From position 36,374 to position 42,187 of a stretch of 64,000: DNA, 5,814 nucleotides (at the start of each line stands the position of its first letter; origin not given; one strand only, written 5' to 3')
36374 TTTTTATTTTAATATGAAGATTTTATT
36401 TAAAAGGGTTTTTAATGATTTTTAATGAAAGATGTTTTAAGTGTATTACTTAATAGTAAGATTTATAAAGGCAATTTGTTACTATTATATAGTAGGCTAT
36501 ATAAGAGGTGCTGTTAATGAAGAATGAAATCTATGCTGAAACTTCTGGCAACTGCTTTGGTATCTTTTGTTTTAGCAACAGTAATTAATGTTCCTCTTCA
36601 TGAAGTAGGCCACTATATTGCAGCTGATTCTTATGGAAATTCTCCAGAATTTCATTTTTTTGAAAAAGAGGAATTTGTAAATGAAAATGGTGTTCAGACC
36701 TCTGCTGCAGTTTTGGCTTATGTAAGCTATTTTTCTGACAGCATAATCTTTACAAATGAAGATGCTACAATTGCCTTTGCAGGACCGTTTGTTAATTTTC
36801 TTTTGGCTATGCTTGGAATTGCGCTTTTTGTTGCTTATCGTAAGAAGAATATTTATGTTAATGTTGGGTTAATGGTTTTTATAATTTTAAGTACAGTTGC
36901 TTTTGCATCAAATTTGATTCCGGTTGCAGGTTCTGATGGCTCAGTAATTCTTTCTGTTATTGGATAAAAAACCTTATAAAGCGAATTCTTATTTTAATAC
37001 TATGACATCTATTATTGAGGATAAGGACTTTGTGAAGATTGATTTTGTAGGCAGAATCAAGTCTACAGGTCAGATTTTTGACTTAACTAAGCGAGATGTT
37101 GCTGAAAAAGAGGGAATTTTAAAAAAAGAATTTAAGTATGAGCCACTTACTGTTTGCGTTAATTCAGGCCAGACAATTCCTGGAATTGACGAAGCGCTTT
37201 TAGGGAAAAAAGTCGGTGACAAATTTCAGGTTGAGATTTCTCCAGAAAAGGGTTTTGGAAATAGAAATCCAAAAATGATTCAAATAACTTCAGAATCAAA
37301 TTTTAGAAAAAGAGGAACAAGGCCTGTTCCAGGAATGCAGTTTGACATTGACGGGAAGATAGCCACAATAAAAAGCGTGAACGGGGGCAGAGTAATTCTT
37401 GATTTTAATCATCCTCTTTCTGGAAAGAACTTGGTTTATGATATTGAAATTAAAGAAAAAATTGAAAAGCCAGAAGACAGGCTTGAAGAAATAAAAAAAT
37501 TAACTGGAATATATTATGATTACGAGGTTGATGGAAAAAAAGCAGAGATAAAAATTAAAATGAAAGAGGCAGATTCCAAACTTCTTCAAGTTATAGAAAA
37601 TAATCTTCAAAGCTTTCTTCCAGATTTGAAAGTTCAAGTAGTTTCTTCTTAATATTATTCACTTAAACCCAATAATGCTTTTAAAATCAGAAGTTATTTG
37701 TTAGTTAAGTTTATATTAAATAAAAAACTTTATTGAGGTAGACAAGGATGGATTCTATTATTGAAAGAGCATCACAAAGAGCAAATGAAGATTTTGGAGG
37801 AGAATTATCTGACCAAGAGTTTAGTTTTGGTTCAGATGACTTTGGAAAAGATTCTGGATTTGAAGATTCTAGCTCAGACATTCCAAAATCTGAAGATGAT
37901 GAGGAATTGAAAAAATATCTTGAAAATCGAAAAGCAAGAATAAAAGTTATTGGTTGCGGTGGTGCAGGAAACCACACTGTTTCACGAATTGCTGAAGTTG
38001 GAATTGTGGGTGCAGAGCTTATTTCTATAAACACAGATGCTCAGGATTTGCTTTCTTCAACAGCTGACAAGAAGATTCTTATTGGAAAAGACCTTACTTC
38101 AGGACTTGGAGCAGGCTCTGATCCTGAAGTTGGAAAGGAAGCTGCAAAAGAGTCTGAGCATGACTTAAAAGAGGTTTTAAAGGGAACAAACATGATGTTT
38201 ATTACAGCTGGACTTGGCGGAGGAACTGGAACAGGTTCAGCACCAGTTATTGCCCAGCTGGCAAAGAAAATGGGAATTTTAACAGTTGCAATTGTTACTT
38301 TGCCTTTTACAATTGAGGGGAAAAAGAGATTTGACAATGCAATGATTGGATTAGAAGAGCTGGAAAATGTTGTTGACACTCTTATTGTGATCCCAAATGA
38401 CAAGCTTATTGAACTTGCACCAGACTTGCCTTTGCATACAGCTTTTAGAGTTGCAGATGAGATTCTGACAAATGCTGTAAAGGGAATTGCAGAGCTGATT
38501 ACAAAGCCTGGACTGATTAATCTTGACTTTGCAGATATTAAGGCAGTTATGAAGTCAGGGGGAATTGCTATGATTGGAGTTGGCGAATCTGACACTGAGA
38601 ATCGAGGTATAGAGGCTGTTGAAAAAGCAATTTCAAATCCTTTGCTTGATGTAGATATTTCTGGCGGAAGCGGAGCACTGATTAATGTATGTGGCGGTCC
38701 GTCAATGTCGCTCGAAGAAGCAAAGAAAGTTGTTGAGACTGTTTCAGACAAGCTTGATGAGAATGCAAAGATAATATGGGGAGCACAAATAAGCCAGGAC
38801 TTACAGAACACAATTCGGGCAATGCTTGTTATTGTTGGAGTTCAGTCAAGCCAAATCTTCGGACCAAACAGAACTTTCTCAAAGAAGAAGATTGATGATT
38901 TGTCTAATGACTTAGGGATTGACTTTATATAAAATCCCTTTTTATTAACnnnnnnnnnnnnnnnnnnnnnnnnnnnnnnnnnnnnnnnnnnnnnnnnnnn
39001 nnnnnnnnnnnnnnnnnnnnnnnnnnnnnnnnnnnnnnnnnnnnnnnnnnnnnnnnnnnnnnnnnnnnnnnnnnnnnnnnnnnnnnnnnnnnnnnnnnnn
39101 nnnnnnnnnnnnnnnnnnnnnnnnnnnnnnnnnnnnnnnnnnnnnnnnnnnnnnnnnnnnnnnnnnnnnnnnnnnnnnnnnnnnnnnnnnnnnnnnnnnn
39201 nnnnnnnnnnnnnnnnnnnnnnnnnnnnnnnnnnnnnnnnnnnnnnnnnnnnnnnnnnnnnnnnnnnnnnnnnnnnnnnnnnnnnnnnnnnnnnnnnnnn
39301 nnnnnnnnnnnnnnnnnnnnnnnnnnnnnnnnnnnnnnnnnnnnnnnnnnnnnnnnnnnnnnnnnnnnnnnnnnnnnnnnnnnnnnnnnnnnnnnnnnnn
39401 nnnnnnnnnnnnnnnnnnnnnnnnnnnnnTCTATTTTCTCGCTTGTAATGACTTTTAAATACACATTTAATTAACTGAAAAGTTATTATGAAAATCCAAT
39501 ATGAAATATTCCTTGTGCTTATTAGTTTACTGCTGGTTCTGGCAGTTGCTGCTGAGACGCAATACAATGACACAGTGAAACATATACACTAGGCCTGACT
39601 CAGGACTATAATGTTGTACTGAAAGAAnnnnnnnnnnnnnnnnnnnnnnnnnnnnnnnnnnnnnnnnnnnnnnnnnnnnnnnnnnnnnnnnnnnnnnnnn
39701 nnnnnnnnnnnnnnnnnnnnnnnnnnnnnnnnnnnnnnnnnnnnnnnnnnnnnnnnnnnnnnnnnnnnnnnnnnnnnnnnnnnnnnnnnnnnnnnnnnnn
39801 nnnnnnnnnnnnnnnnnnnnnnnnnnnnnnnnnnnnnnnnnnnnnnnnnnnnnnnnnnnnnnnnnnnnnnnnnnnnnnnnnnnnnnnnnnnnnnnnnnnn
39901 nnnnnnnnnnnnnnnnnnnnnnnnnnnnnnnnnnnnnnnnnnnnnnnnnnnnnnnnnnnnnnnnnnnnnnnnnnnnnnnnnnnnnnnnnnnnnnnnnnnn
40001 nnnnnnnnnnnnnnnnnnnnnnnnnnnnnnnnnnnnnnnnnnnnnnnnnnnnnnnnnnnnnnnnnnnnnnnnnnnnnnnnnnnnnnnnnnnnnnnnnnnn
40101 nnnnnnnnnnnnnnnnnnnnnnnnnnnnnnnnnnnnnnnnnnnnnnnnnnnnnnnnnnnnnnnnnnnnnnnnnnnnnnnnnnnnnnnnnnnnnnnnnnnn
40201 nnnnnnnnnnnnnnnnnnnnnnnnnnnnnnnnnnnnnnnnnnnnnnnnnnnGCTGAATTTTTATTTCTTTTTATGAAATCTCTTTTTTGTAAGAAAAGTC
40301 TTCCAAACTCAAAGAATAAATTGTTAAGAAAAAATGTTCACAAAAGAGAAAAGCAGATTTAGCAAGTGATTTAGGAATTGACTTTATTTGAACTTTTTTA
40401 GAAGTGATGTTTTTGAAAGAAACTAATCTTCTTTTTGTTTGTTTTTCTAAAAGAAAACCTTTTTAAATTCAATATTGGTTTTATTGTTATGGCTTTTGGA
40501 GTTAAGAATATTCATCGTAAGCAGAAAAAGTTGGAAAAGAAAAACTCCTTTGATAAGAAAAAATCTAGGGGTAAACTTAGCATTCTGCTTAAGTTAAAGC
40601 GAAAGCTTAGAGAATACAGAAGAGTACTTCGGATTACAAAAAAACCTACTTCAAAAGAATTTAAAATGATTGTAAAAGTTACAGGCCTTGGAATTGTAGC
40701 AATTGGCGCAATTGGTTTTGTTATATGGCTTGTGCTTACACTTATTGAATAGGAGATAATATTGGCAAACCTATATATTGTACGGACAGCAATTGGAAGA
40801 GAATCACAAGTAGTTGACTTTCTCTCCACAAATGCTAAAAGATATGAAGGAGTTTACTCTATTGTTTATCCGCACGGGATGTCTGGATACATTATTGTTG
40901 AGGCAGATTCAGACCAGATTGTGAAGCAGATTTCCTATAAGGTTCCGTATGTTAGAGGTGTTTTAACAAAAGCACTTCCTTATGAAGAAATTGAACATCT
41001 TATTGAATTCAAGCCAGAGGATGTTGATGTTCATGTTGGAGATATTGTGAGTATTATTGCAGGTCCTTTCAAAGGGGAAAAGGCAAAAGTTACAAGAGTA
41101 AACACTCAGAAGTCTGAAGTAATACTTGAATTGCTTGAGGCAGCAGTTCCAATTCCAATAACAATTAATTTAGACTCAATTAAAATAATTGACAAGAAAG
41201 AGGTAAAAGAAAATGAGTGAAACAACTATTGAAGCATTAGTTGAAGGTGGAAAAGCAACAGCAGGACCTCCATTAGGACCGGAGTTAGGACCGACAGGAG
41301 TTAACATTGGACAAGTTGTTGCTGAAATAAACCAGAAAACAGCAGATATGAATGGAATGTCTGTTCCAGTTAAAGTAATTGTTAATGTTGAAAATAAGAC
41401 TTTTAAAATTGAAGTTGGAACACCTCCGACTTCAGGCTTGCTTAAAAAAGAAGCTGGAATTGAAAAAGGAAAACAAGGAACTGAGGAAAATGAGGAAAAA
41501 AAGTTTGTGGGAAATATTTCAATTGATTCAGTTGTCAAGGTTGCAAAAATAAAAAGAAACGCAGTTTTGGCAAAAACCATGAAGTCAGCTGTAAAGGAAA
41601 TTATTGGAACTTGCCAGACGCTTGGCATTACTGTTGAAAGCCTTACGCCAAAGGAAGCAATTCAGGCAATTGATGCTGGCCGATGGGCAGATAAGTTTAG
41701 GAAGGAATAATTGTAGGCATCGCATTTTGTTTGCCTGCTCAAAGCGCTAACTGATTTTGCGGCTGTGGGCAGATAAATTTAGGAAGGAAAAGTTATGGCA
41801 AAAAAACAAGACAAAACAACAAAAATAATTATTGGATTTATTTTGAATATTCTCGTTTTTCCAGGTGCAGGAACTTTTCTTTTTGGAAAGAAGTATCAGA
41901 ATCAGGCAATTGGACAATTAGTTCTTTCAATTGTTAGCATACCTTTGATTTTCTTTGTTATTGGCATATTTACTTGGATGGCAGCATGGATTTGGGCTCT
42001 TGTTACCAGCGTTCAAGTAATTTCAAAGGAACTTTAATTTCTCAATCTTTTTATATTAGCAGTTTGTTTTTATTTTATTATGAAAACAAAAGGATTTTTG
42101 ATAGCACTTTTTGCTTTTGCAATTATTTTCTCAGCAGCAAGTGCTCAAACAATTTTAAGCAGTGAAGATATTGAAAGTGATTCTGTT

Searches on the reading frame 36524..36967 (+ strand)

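Call 19: search_protein_families(library=pfam, proteins=[window:36524-36967:+])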
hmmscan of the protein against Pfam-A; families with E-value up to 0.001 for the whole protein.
window:36524-36967:+ (147 aa): 1 family
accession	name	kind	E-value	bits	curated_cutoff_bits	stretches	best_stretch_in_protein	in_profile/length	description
PF02163.28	Peptidase_M50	-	4.5e-07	29.9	27.2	1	15-105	2-103/221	Peptidase family M50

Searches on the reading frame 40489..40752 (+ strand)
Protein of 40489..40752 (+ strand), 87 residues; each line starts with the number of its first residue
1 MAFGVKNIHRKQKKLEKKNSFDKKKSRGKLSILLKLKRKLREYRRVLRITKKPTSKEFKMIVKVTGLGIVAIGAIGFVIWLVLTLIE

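Call 47: search_protein_families(library=pfam, proteins=[window:40489-40752:+], max_evalue=0.1)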
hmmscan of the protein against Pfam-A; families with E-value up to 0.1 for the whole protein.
window:40489-40752:+ (87 aa): 1 family
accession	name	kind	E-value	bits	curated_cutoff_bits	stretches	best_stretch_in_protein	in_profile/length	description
PF00584.25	SecE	-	4.6e-05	23.7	22.7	1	40-83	4-47/55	SecE/Sec61-gamma subunits of protein translocation complex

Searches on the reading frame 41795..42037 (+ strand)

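Call 47: search_protein_families(library=pfam, proteins=[window:41795-42037:+], max_evalue=0.1)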
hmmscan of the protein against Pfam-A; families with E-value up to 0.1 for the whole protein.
window:41795-42037:+ (80 aa): 3 families
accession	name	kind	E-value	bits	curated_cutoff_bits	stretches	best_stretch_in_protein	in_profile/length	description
PF09685.15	DUF4870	-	0.023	15.1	25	1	31-73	44-86/107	Domain of unknown function (DUF4870)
PF09586.16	YfhO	-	0.025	13.4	28.5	1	3-76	360-434/835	Bacterial membrane protein YfhO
PF23906.1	DUF7248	-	0.07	13.6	27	0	45-78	11-44/58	Family of unknown function (DUF7248)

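Call 83: search_protein_families(library=phrogs, proteins=[window:41795-42037:+], max_evalue=0.01)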
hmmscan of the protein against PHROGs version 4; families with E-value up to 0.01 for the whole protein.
window:41795-42037:+ (80 aa): 0 families
